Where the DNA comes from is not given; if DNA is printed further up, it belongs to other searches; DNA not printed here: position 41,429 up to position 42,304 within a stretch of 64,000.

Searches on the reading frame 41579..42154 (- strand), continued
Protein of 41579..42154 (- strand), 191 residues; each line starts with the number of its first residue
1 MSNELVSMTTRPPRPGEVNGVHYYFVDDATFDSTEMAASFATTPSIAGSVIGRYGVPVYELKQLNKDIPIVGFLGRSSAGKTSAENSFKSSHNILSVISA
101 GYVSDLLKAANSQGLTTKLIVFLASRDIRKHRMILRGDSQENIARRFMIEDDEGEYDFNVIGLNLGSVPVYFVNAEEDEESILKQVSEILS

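Call 35: find_related_loci(query=A3, collection=metagenome_contigs, flank=6000)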
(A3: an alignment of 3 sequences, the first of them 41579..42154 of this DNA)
Query A3 (191 aa) in metagenome_contigs; peptide patterns used: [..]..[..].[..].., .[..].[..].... (x = any residue, [..] = any of these).
600 stretches matched a pattern (row limit reached: there are more); 400 encode a relative of the query (tblastn E <= 1e-3); the best 80 are kept; 80 distinct loci.
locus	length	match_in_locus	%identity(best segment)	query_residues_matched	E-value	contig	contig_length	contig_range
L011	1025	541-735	46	6-71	7e-14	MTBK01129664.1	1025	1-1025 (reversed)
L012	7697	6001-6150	56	6-57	7e-13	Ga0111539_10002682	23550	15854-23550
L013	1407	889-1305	29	6-168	4e-12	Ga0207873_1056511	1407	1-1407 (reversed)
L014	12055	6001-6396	30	6-161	1e-11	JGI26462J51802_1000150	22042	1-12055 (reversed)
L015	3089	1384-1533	56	6-57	2e-11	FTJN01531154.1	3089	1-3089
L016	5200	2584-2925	29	6-147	2e-11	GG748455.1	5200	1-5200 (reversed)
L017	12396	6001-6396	28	6-161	5e-11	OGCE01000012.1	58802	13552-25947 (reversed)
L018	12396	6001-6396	28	6-161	5e-11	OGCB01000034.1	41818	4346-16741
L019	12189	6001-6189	43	6-68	7e-11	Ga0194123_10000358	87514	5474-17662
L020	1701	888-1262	31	6-164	6e-11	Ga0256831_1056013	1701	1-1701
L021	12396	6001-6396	29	6-161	9e-11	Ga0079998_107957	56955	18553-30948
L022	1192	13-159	52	6-57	8e-11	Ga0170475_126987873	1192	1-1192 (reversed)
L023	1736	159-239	81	6-32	7e-11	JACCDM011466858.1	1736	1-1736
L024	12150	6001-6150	52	6-57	1e-10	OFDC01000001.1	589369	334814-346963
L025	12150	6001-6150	56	6-57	2e-10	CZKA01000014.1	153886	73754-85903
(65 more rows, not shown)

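Call 38: find_encoding_contigs(protein=P0033, flank=8000)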
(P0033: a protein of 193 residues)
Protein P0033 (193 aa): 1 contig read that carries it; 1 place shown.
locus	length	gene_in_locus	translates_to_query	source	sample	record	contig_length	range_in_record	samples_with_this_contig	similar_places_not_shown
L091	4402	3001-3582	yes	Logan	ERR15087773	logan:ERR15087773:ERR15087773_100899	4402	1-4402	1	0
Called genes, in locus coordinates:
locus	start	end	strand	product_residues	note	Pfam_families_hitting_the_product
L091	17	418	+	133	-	-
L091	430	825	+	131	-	-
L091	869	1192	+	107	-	-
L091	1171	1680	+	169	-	PF26880:Phage_T5_dNMPase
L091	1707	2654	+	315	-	PF02511:Thy1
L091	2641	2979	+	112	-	PF09643:YopX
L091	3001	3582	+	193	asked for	PF00625:Guanylate_kin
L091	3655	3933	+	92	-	-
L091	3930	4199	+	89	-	-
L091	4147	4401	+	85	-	?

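Call 39: find_encoding_contigs(protein=P0036, flank=6000, max_places=3)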
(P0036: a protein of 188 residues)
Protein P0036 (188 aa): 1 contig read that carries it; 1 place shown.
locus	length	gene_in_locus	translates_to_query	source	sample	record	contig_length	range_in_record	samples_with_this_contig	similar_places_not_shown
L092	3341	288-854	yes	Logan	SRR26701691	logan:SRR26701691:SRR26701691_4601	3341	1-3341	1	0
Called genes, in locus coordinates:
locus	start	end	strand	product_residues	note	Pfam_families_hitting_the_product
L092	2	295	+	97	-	?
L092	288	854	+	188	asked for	PF00625:Guanylate_kin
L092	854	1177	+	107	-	-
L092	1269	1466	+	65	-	-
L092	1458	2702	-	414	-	-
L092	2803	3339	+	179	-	?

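Call 40: search_dna_similar(query=window:41579-42154:-, collection=phages, mode=protein, max_evalue=0.001, max_rows=25)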
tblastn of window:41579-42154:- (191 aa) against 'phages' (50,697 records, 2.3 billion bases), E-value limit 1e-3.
Records with a match: 18; places in all: 18; records where one place covers at least 80% of the query: 4.
Best place of each record, by identity: 60-80% 1; <60% 17.
By first word of the organism name: Bacillus 13; Enterococcus 4; Alicyclobacillus 1.
By host as written in the record: Bacillus cereus 4; Bacillus anthracis Sterne 4; Bacillus anthracis 3; Bacillus cereus VKM B-370 2; Enterococcus 2; - 1; Enterococcus faecium strain UCH5 1; Alicyclobacillus acidoterrestris strain KKP 3133 1.
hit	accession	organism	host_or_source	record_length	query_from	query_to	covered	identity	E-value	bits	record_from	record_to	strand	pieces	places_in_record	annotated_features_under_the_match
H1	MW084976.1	Bacillus phage Kirov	Bacillus cereus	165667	4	158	81%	29.6%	6e-4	45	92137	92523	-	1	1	guanylate kinase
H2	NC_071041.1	Bacillus phage Kirov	Bacillus cereus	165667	4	158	81%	29.6%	6e-4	45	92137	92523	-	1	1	guanylate kinase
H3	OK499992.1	Bacillus phage vB_BanS_Nate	Bacillus anthracis Sterne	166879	3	158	82%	28.4%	2e-5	50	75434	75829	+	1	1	guanylate kinase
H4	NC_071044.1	Bacillus phage vB_BanS_Nate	Bacillus anthracis Sterne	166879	3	158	82%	28.4%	2e-5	50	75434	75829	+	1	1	guanylate kinase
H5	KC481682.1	Bacillus phage vB_BanS-Tsamsa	Bacillus anthracis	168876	3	75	38%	40.3%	3e-5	49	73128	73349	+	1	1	hypothetical protein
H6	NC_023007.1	Bacillus phage vB_BanS-Tsamsa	Bacillus anthracis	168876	3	75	38%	40.3%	3e-5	49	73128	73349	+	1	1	guanylate kinase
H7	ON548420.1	Bacillus phage vB_BanS-Thrax4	Bacillus anthracis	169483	4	75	38%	40.8%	3e-5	49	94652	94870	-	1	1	guanylate kinase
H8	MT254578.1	Bacillus phage Izhevsk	Bacillus cereus VKM B-370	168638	4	75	38%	39.5%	1e-4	48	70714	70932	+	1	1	guanylate kinase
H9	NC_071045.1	Bacillus phage Izhevsk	Bacillus cereus VKM B-370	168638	4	75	38%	39.5%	1e-4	48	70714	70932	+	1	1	guanylate kinase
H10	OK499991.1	Bacillus phage vB_BanS_Sophrita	Bacillus anthracis Sterne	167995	4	63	31%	43.3%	4e-4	46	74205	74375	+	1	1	guanylate kinase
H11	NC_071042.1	Bacillus phage vB_BanS_Sophrita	Bacillus anthracis Sterne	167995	4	63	31%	43.3%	4e-4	46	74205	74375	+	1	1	guanylate kinase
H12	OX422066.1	Enterococcus phage Planchet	-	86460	5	62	30%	41.3%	2e-6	53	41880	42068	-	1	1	Guanylate kinase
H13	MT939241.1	Enterococcus phage 9183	Enterococcus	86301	5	62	30%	41.3%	2e-6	53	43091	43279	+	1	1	guanylate kinase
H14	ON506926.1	Enterococcus phage TJE4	Enterococcus faecium strain UCH5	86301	5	62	30%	41.3%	2e-6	53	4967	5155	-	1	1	guanylate kinase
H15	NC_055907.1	Enterococcus phage 9183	Enterococcus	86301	5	62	30%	41.3%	2e-6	53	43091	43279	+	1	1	guanylate kinase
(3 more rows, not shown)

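Call 55: search_protein_families(library=ncbifam, proteins=[window:41579-42154:-, P0033, P0036, P0041, P0060, P0049], max_evalue=0.01)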
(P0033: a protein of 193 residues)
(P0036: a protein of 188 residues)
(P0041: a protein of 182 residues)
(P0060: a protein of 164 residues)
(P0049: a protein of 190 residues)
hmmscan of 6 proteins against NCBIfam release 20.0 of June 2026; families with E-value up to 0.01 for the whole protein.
window:41579-42154:- (191 aa): 3 families
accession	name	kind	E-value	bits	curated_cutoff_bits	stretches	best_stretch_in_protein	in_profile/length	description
TIGR03263.1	guanyl_kin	equivalog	3.4e-11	43.1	160.45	1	6-65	32-91/180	guanylate kinase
NF011324.0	PRK14737.1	equivalog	4.5e-06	26.5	318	1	6-42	36-72/187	guanylate kinase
NF011325.0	PRK14738.1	equivalog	7.9e-06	25.3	263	1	6-62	44-97/206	guanylate kinase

P0033 (193 aa): 3 families
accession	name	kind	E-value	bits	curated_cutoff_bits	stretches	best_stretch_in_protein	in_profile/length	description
TIGR03263.1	guanyl_kin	equivalog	3.4e-12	46.4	160.45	1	3-100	30-122/180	guanylate kinase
NF011324.0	PRK14737.1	equivalog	1.1e-05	25.2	318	1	5-39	36-70/187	guanylate kinase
NF011325.0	PRK14738.1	equivalog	4.9e-05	22.7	263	1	3-33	42-72/206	guanylate kinase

P0036 (188 aa): 6 families
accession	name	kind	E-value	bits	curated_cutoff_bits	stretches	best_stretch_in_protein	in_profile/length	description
TIGR03263.1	guanyl_kin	equivalog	1.4e-15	57.3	160.45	1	4-169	2-166/180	guanylate kinase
NF011325.0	PRK14738.1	equivalog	1.4e-08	34.2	263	1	5-152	15-165/206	guanylate kinase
NF011324.0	PRK14737.1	equivalog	2.4e-07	30.7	318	1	3-168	5-169/187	guanylate kinase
TIGR02322.1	phosphon_PhnN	equivalog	8.1e-07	28.9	156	1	5-145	3-144/179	phosphonate metabolism protein/1,5-bisphosphokinase (PRPP-forming) PhnN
NF047389.1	ATPase_Sll1717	subfamily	0.00014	21.1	75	1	2-167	28-180/454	P-loop ATPase, Sll1717 family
NF007485.0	PRK10078.1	equivalog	0.0036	17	153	1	5-145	4-144/186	ribose 1,5-bisphosphokinase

P0041 (182 aa): 11 families
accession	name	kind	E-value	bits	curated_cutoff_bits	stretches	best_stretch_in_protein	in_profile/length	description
TIGR03263.1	guanyl_kin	equivalog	5.9e-17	61.9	160.45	1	2-164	3-166/180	guanylate kinase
NF011325.0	PRK14738.1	equivalog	1.1e-10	41.2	263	1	1-151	14-169/206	guanylate kinase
NF011324.0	PRK14737.1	equivalog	3.5e-09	36.7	318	1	4-164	9-170/187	guanylate kinase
TIGR02322.1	phosphon_PhnN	equivalog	8.5e-06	25.6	156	1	2-144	3-148/179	phosphonate metabolism protein/1,5-bisphosphokinase (PRPP-forming) PhnN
TIGR00152.1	TIGR00152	equivalog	0.00038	20.3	65.55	0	103-143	119-160/188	dephospho-CoA kinase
NF005259.0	PRK06762.3-4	equivalog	0.00066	19.8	349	1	2-147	4-138/170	hypothetical protein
TIGR00231.1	small_GTP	domain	0.0044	16.8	42.5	0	3-62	6-59/164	GTP-binding protein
TIGR00041.1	DTMP_kinase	equivalog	0.0072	16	83.25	0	109-141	130-157/196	dTMP kinase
NF007485.0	PRK10078.1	equivalog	0.0077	16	153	1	2-140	4-144/186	ribose 1,5-bisphosphokinase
NF005255.0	PRK06762.2-2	equivalog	0.0085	16.1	140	0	2-131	5-120/163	hypothetical protein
NF005253.0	PRK06762.1-4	equivalog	0.0086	16.2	159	0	2-34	4-37/166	hypothetical protein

P0060 (164 aa): 11 families
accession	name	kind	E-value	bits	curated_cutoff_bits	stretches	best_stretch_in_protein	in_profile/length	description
TIGR03263.1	guanyl_kin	equivalog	1.6e-11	44.1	160.45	1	4-50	2-54/180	guanylate kinase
NF011325.0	PRK14738.1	equivalog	4.1e-07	29.4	263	1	4-50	14-66/206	guanylate kinase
NF011324.0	PRK14737.1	equivalog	0.00039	20.2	318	1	4-49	6-57/187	guanylate kinase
NF007485.0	PRK10078.1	equivalog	0.0011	18.7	153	0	4-27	3-26/186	ribose 1,5-bisphosphokinase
TIGR02322.1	phosphon_PhnN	equivalog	0.0024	17.6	156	0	4-27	2-25/179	phosphonate metabolism protein/1,5-bisphosphokinase (PRPP-forming) PhnN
TIGR02315.1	ABC_phnC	equivalog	0.0036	16.8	266.1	1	3-30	28-54/243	phosphonate ABC transporter ATP-binding protein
TIGR02982.1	heterocyst_DevA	subfamily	0.0047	16.5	295.8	1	2-25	30-53/220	ABC exporter ATP-binding subunit, DevA family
TIGR00972.1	3a0107s01c2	equivalog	0.0059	16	343.2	0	2-40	26-63/248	phosphate ABC transporter ATP-binding protein PstB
TIGR01313.1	therm_gnt_kin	subfamily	0.0067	16.2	113.75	0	6-27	1-22/164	gluconokinase, GntK/IdnK-type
NF005255.0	PRK06762.2-2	equivalog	0.007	16.3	140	0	1-27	1-27/163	hypothetical protein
NF010068.0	PRK13548.1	equivalog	0.0085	15.2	261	0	4-33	32-61/261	heme ABC transporter ATP-binding protein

P0049 (190 aa): 4 families
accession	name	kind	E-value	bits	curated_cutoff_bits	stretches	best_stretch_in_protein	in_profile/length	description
TIGR03263.1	guanyl_kin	equivalog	3e-10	40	160.45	1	3-56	2-58/180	guanylate kinase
NF011325.0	PRK14738.1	equivalog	1.7e-06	27.4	263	1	7-56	18-70/206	guanylate kinase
NF011324.0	PRK14737.1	equivalog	0.00029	20.6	318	1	3-75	6-83/187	guanylate kinase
NF006226.0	PRK08356.1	equivalog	0.0022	17.7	189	0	119-175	116-180/195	hypothetical protein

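Call 57: search_protein_families(library=pfam, proteins=[P0002, P0033, P0036, P0041], max_evalue=0.01)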
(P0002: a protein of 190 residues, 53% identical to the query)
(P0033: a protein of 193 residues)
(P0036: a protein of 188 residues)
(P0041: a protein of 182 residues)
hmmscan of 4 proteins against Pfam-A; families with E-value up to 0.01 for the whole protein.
P0002 (190 aa): 2 families
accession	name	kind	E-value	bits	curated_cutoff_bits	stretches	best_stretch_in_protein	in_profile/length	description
PF00625.27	Guanylate_kin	-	5.7e-11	42.9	25.2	1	4-70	33-96/182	Guanylate kinase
PF13671.12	AAA_33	-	0.008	16.9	27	0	98-140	81-123/143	AAA domain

P0033 (193 aa): 1 family
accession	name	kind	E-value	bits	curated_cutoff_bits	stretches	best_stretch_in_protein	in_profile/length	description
PF00625.27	Guanylate_kin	-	6.4e-11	42.7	25.2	1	4-49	33-78/182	Guanylate kinase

P0036 (188 aa): 3 families
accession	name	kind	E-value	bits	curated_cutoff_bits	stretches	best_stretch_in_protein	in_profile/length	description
PF00625.27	Guanylate_kin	-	7.7e-12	45.7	25.2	1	5-149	4-152/182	Guanylate kinase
PF13671.12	AAA_33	-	9.8e-05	23.1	27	0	105-139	90-124/143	AAA domain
PF13238.12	AAA_18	-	0.00039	21.3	29.4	1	9-150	4-123/128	AAA domain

P0041 (182 aa): 6 families
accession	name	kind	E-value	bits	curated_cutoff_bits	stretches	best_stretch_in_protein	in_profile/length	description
PF00625.27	Guanylate_kin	-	6.9e-10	39.3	25.2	1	2-140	4-148/182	Guanylate kinase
PF13671.12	AAA_33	-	1.2e-06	29.4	27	0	99-133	89-123/143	AAA domain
PF13238.12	AAA_18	-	4.1e-06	27.7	29.4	1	104-148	86-126/128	AAA domain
PF01926.29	MMR_HSR1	-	0.00027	21.5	21.9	1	3-81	2-75/113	50S ribosome-binding GTPase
PF00350.29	Dynamin_N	-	0.0024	18.3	27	1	3-46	1-47/168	Dynamin family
PF02223.23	Thymidylate_kin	-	0.0041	17.3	27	0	110-175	120-185/185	Thymidylate kinase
